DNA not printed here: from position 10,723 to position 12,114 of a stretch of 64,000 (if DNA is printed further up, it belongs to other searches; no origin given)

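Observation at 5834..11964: Tight operon of 5.5 near-identical fucosyltransferase-superfamily-like modules, one gene carrying a 2.5-module fusion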

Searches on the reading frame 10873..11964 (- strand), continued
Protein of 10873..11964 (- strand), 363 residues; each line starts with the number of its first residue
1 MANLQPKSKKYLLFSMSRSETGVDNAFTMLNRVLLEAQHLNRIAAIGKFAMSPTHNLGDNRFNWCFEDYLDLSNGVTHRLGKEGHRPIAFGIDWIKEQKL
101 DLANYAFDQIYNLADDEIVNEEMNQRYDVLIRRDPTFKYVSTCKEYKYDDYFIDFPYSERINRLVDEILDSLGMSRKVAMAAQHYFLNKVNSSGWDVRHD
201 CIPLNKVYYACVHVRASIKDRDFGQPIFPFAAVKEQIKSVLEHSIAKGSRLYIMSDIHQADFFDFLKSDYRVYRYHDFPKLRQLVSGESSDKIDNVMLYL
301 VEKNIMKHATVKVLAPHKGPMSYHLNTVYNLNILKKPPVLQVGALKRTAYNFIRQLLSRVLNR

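Call 40: search_solved_structures(query=A2, max_evalue=10, show_alignments=3)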
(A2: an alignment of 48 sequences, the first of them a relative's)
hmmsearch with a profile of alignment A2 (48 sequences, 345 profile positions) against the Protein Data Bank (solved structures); distinct sequences matched with E-value up to 10: 12.
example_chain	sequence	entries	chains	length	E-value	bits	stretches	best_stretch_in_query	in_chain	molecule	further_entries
5foe_A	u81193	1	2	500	0.0035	19.9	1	169-245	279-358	GDP-fucose protein O-fucosyltransferase 2,Thrombospondin-1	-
8ay1_A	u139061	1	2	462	0.0039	19.7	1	169-245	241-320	GDP-fucose protein O-fucosyltransferase 2,Spondin-1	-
3zy2_A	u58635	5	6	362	0.15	14.5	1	148-191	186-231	PUTATIVE GDP-FUCOSE PROTEIN O-FUCOSYLTRANSFERASE 1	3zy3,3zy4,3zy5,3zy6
21gi_A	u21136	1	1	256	0.19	14.2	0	146-196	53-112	A designed protein Three-twist Knot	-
4ap6_A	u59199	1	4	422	0.38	13.2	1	163-225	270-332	GDP-FUCOSE PROTEIN O-FUCOSYLTRANSFERASE 2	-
6tkv_B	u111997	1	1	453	0.41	13.1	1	161-221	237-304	Alpha-(1,6)-fucosyltransferase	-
6x5s_A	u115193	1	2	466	0.46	12.9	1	161-221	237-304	Alpha-(1,6)-fucosyltransferase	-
6tkv_A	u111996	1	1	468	0.47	12.9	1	161-221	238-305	Alpha-(1,6)-fucosyltransferase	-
9l62_A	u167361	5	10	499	0.52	12.7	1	161-221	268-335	Alpha-(1,6)-fucosyltransferase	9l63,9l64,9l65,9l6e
2de0_X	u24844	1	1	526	0.54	12.7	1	161-221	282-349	Alpha-(1,6)-fucosyltransferase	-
6x5h_A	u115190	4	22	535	0.54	12.7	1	161-221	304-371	Alpha-(1,6)-fucosyltransferase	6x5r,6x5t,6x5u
4ap5_A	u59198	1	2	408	0.55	12.7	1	163-225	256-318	GDP-FUCOSE PROTEIN O-FUCOSYLTRANSFERASE 2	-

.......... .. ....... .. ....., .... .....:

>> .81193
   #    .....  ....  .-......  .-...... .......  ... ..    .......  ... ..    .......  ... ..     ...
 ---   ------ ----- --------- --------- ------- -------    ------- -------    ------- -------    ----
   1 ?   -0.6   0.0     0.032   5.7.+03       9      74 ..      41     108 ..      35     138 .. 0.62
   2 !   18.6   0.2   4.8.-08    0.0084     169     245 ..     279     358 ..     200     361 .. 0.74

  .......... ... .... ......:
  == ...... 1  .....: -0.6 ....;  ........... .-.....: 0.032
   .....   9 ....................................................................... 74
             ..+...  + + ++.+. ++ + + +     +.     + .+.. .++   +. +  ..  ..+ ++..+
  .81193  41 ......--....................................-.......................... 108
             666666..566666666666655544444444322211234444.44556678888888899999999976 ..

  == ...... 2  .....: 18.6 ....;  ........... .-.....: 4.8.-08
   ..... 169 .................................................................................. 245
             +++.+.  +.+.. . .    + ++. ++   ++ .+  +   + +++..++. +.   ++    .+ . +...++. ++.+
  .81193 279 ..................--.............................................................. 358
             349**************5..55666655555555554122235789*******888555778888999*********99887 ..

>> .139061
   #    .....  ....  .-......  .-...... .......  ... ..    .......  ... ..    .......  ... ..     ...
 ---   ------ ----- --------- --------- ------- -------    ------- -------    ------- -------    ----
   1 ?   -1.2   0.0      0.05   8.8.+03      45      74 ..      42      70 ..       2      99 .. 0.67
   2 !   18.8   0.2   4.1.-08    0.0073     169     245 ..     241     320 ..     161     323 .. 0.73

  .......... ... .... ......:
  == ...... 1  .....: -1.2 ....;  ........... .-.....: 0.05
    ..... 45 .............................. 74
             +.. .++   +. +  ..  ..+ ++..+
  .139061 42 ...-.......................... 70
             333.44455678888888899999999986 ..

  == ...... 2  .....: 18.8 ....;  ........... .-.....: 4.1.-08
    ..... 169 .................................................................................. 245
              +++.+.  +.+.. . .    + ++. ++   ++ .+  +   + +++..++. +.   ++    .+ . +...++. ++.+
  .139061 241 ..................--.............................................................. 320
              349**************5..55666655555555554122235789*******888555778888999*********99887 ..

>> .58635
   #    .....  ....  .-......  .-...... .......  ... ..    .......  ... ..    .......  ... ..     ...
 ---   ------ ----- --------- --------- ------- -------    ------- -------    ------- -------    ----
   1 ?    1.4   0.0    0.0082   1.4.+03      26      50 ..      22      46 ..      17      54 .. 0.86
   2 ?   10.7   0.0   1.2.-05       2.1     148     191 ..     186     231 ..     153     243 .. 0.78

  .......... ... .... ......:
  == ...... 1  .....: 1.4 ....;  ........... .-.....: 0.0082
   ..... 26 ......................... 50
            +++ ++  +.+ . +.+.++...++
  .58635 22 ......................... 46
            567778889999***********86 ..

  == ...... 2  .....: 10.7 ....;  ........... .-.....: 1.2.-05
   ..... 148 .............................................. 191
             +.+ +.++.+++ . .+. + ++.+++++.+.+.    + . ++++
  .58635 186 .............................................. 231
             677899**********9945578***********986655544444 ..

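Call 53: list_cluster_members(proteins=[P0075, P0078, P0080, P0086, P0099, P0105, P0111, P0128, P0142, P0152])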
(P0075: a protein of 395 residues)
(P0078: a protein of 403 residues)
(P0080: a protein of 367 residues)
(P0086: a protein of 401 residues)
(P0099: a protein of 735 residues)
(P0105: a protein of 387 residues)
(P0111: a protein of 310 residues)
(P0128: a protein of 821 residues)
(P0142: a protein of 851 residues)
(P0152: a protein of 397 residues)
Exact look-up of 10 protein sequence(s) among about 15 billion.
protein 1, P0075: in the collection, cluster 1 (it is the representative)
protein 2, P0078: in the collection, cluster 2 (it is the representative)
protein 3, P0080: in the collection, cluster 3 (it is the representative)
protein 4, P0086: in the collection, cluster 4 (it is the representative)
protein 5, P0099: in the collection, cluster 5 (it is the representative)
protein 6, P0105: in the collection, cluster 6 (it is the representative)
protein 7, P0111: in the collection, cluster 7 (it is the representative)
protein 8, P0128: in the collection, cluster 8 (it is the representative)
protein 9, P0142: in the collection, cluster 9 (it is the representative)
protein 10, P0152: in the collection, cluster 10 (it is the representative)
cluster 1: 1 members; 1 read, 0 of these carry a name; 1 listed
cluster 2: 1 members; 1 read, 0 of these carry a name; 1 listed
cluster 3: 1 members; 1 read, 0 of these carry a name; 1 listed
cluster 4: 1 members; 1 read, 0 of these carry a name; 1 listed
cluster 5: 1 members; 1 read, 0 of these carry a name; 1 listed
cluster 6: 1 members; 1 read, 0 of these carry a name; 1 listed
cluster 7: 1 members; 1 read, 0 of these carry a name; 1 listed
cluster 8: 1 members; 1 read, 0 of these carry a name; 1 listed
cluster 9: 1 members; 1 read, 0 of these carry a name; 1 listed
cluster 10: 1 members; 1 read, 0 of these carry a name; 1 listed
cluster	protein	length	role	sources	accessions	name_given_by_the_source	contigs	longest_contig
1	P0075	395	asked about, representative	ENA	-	-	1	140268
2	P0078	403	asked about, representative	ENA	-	-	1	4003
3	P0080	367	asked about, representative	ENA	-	-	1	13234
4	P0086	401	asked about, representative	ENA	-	-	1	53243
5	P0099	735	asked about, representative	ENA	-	-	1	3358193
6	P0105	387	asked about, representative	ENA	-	-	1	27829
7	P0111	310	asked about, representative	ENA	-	-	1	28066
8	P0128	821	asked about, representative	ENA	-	-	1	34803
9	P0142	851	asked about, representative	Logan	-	-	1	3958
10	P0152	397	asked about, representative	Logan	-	-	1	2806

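Call 58: find_encoding_contigs(protein=P0063, flank=10000, max_places=2)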
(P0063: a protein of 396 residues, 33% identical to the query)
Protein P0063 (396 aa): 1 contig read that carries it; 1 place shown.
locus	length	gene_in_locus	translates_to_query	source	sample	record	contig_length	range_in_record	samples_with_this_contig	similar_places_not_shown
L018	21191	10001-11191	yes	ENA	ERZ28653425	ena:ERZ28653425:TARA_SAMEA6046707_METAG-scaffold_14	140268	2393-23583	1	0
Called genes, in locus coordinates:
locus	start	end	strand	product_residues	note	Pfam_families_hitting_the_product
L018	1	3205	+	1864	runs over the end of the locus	?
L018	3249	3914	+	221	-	PF01694:Rhomboid (weak)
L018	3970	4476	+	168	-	PF00578:AhpC-TSA, PF08534:Redoxin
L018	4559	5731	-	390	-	PF01266:DAO (weak), PF01494:FAD_binding_3, PF04820:Trp_halogenase (faint)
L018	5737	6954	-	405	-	PF01266:DAO (faint), PF01494:FAD_binding_3, PF07992:Pyr_redox_2, PF13450:NAD_binding_8 (faint)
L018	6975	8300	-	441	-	PF05195:AMP_N, PF00557:Peptidase_M24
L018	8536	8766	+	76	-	-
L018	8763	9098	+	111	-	PF05164:ZapA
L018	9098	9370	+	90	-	-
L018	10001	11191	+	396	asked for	-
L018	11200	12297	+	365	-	-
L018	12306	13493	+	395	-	-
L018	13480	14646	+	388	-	-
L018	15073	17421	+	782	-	PF00575:S1, PF10150:RNase_E_G, PF20833:RNase_E_G_Thio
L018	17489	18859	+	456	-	PF01406:tRNA-synt_1e, PF01921:tRNA-synt_1f (faint), PF09334:tRNA-synt_1g (weak), PF09190:DALR_2, PF23493:CysS_C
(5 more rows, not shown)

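Call 59: find_encoding_contigs(protein=P0053, flank=10000, max_places=2)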
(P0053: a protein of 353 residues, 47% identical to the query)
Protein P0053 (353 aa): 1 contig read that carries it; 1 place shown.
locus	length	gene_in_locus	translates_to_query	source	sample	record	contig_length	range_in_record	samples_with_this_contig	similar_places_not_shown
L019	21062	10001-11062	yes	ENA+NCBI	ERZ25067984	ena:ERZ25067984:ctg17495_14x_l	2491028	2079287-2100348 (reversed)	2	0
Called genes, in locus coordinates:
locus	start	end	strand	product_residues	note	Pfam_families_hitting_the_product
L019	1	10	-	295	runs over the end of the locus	PF01555:N6_N4_Mtase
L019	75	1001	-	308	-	PF02086:MethyltransfD12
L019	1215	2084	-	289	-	PF00510:COX3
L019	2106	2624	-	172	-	PF04442:CtaG_Cox11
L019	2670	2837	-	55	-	-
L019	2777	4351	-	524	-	PF00115:COX1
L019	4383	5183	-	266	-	PF02790:COX2_TM, PF00116:COX2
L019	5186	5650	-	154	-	PF10003:DUF2244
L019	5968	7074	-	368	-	PF02481:DNA_processg_A, PF17782:WHD_DprA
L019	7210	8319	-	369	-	PF00712:DNA_pol3_beta, PF02767:DNA_pol3_beta_2, PF02768:DNA_pol3_beta_3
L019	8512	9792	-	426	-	PF11638:DnaA_N, PF00004:AAA (faint), PF00308:Bac_DnaA, PF01695:IstB_IS21 (weak), PF08299:Bac_DnaA_C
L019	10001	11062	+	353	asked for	-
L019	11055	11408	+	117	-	PF02152:FolB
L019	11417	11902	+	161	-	PF01288:HPPK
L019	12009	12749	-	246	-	PF00106:adh_short, PF08659:KR (weak), PF23441:SDR, PF13561:adh_short_C2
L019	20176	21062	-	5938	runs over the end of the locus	PF09260:A_amylase_dom_C (faint), PF12733:Cadherin-like, PF19755:DUF6242 (faint), PF05511:ATP-synt_F6 (faint), PF06629:MipA (faint), PF12733:Cadherin-like, PF24271:HVO_2833_C (faint), PF12733:Cadherin-like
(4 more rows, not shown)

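Call 62: fold_search(model_id=the predicted structure, library=pdb)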
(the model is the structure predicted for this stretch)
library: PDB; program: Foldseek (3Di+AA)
matches with E <= 10: 548; with E <= 0.001: 36
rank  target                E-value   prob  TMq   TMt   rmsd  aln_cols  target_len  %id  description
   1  5foe_B                1.7e-06  1.00  0.47  0.40   9.6       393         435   12  Crystal structure of the C. elegans Protein O-fucosyltransferase 2 (CePOFUT2) double mutant (R298K-R299K) in complex w (released 2016-01-27)
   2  5ux6_B                7.9e-06  1.00  0.39  0.40  10.2       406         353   10  Structure of Human POFUT1 in its apo form (released 2017-04-05)
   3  5kxq_D                1.1e-05  1.00  0.41  0.45   9.2       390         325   10  mouse POFUT1 in complex with GDP (released 2017-05-17)
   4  5ky9_A                1.1e-05  1.00  0.41  0.42   9.4       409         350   11  mouse POFUT1 in complex with mouse Notch1 EGF12 mutant (D464G/A465G) and GDP (released 2017-05-17)
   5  5kxh_A                1.5e-05  1.00  0.42  0.43   9.5       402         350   10  mouse POFUT1 in complex with mouse Factor VII EGF1 and GDP (released 2017-05-17)
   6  5ux6_A                1.7e-05  1.00  0.40  0.41   9.7       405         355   11  Structure of Human POFUT1 in its apo form (released 2017-04-05)
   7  3six                  1.8e-05  1.00  0.40  0.49   9.1       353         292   10  Crystal structure of NodZ alpha-1,6-fucosyltransferase soaked with GDP-fucose (released 2012-02-08)
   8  5uxh_A                1.8e-05  1.00  0.40  0.41  10.9       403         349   11  Structure of Human POFUT1 in complex with GDP-fucose (released 2017-04-05)
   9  8ay1_A                1.9e-05  1.00  0.45  0.40   9.9       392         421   11  Crystal structure of the C. elegans POFUT2 (CePoFUT2) triple mutant (R298K-R299K-A418C) in complex with the Rattus nor (released 2022-10-26)
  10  5uxh_B                2.6e-05  1.00  0.40  0.41   9.4       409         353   10  Structure of Human POFUT1 in complex with GDP-fucose (released 2017-04-05)
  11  5ky3_A                3.5e-05  1.00  0.42  0.43   9.3       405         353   11  mouse POFUT1 in complex with mouse Factor VII EGF1 mutant (T101A) and GDP-fucose (released 2017-05-17)
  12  3zy5                  3.5e-05  1.00  0.43  0.43   9.1       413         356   11  Crystal structure of POFUT1 in complex with GDP-fucose (crystal-form-I) (released 2011-09-14)
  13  6tkv_A                3.7e-05  1.00  0.38  0.31   8.1       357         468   11  Crystal structure of the human FUT8 in complex with GDP and a biantennary complex N-glycan (released 2020-01-29)
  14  5ky2_A                4.7e-05  1.00  0.42  0.43   9.3       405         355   11  mouse POFUT1 in complex with O-glucosylated mouse Factor VII EGF1 and GDP (released 2017-05-17)
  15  5ky0_A                5.0e-05  1.00  0.42  0.44  10.1       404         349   11  mouse POFUT1 in complex with mouse Notch1 EGF12(D464G) and GDP (released 2017-05-17)
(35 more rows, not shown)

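Call 66: find_homologous_proteins(query=A2, max_evalue=0.001)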
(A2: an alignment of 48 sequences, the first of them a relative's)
Query A2 (48 sequences) (735 aa, profile of the alignment): 5 proteins with E <= 0.001 among 8000 candidates.
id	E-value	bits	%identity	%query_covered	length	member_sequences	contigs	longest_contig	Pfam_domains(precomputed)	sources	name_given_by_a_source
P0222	3.3e-99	351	73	99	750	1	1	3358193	-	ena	-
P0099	3.8e-98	347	100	100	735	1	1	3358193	-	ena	-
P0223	2.9e-97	344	49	98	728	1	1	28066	-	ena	-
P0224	2.0e-93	332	64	98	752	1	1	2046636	-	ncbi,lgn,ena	-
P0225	8.0e-90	320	66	98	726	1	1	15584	-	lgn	-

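Call 67: find_encoding_contigs(protein=P0224, flank=8000, max_places=2)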
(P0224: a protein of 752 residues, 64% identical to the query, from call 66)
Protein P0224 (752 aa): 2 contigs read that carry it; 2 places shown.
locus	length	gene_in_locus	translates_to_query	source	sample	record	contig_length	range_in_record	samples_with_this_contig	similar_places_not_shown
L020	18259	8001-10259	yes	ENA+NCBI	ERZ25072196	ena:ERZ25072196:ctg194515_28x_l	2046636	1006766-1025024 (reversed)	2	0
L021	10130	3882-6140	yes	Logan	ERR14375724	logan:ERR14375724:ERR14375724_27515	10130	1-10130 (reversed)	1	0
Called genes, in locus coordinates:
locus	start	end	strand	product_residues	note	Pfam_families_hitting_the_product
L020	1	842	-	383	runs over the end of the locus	PF00438:S-AdoMet_synt_N, PF02772:S-AdoMet_synt_M, PF02773:S-AdoMet_synt_C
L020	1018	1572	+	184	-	PF00578:AhpC-TSA, PF08534:Redoxin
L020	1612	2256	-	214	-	PF02798:GST_N, PF13417:GST_N_3, PF13409:GST_N_2, PF00043:GST_C (faint)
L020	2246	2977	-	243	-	PF02167:Cytochrom_C1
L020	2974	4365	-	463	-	PF00033:Cytochrome_B, PF13631:Cytochrom_B_N_2, PF00032:Cytochrom_B_C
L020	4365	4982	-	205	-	PF10399:UCR_Fe-S_N, PF00355:Rieske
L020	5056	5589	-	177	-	-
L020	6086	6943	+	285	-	-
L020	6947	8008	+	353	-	-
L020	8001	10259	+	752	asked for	-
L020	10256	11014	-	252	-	PF01784:DUF34_NIF3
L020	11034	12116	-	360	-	PF00155:Aminotran_1_2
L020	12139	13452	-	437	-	PF00815:Histidinol_dh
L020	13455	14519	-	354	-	PF00793:DAHP_synth_1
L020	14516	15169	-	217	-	PF01634:HisG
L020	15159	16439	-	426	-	PF00275:EPSP_synthase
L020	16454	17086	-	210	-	PF05494:MlaC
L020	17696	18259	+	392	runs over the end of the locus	PF00999:Na_H_Exchanger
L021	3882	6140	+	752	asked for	-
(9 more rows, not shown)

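Call 68: find_encoding_contigs(protein=P0020, flank=8000, max_places=3)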
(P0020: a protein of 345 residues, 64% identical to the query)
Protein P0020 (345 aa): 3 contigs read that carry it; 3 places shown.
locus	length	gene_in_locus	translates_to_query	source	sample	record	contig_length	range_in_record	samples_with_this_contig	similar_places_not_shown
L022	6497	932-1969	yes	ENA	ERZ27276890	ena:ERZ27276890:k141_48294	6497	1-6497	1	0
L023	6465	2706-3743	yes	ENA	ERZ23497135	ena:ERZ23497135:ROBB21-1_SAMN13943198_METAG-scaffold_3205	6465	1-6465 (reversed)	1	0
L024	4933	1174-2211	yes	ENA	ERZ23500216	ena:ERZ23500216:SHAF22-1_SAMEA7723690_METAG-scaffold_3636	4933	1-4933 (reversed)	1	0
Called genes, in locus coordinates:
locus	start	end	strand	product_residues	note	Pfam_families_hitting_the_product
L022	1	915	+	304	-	?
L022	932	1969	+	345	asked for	-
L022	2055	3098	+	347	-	-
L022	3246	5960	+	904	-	PF18436:HECW1_helix (faint)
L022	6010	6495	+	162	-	?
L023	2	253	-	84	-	?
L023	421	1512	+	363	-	-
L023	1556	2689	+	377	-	-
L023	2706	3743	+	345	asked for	-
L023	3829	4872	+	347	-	-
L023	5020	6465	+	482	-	?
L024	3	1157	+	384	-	?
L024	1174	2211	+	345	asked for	-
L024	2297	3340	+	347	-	-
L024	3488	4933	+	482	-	?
